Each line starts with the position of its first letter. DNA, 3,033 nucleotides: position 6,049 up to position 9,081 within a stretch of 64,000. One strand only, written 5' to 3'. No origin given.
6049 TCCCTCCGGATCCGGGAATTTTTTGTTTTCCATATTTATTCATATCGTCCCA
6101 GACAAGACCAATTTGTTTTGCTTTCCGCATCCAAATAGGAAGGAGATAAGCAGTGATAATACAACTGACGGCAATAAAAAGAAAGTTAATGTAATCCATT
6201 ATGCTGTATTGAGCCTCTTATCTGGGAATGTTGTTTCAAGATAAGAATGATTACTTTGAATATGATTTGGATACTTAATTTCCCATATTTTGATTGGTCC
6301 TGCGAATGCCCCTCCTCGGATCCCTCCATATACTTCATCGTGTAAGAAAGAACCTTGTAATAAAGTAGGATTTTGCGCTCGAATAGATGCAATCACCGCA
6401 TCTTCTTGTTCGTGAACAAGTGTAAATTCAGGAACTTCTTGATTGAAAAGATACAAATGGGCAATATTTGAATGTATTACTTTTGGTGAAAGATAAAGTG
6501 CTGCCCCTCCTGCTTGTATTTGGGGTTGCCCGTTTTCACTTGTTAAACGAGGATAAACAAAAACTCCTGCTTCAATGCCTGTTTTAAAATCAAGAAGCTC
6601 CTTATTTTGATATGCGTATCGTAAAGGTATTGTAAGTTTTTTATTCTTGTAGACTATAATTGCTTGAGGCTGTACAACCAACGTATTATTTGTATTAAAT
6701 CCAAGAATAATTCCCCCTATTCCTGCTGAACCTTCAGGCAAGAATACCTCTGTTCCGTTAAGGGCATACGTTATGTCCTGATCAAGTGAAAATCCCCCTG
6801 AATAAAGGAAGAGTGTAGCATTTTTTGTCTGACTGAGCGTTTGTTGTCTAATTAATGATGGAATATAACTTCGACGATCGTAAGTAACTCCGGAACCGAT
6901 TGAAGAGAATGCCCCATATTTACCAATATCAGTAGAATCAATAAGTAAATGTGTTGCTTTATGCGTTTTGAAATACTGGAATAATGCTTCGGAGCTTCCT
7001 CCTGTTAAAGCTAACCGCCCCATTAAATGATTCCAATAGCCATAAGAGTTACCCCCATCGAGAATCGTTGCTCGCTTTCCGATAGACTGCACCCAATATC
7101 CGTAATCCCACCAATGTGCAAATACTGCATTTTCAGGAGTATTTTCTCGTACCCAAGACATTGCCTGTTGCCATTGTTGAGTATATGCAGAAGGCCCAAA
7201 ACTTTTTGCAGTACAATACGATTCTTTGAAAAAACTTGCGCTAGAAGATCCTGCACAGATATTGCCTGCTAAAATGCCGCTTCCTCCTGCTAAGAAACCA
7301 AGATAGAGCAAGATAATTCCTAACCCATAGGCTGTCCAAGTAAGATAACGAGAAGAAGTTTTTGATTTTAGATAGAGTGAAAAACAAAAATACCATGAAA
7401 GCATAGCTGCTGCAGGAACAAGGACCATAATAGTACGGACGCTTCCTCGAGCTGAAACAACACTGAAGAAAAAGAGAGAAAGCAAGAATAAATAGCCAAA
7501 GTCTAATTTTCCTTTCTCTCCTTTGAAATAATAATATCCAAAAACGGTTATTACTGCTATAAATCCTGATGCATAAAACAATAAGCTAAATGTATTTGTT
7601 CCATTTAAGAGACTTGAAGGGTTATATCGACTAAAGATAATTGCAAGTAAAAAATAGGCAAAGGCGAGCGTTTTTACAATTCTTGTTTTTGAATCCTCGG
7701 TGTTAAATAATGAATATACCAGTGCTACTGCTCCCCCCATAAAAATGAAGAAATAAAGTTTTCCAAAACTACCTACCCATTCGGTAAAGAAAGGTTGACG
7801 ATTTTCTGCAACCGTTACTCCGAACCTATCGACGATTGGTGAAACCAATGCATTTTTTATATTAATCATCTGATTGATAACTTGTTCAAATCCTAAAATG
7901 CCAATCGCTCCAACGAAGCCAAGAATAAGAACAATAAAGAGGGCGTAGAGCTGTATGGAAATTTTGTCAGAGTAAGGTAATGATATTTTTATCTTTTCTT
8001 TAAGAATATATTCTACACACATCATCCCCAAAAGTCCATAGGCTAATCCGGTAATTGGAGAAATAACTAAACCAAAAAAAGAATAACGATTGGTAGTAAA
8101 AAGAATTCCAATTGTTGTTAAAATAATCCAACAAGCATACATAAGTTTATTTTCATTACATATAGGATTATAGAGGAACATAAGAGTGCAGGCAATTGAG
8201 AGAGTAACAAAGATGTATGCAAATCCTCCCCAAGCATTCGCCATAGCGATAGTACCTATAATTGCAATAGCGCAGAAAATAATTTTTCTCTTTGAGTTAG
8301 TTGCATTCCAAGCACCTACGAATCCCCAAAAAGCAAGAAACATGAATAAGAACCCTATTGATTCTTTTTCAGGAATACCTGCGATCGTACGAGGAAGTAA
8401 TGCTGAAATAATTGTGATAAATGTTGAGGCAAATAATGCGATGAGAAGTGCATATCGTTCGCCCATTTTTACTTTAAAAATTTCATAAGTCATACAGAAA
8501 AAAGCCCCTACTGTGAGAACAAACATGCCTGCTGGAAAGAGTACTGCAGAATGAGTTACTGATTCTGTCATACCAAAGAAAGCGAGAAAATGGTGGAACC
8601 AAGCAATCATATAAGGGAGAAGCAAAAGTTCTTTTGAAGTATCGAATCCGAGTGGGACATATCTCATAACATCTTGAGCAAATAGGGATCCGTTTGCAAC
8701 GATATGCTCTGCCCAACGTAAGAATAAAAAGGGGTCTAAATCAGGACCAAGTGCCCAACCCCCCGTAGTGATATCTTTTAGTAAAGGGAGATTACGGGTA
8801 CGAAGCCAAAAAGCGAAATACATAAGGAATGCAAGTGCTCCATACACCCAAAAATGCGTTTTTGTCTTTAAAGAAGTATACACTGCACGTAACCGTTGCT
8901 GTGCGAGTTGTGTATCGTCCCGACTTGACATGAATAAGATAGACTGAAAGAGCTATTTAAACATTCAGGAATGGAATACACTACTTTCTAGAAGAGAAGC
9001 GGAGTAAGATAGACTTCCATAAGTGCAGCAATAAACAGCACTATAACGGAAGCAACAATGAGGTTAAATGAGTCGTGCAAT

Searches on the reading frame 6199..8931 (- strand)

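Call 44: search_protein_families(library=pfam, proteins=[window:6199-8931:-], max_evalue=0.001)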
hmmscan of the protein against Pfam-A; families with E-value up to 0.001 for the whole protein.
window:6199-8931:- (910 aa): 1 family
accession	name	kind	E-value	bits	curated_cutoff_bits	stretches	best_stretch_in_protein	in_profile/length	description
PF21436.2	STT3-PglB_core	-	0.00034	21.6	23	1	605-638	6-39/131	STT3/PglB/AglB core domain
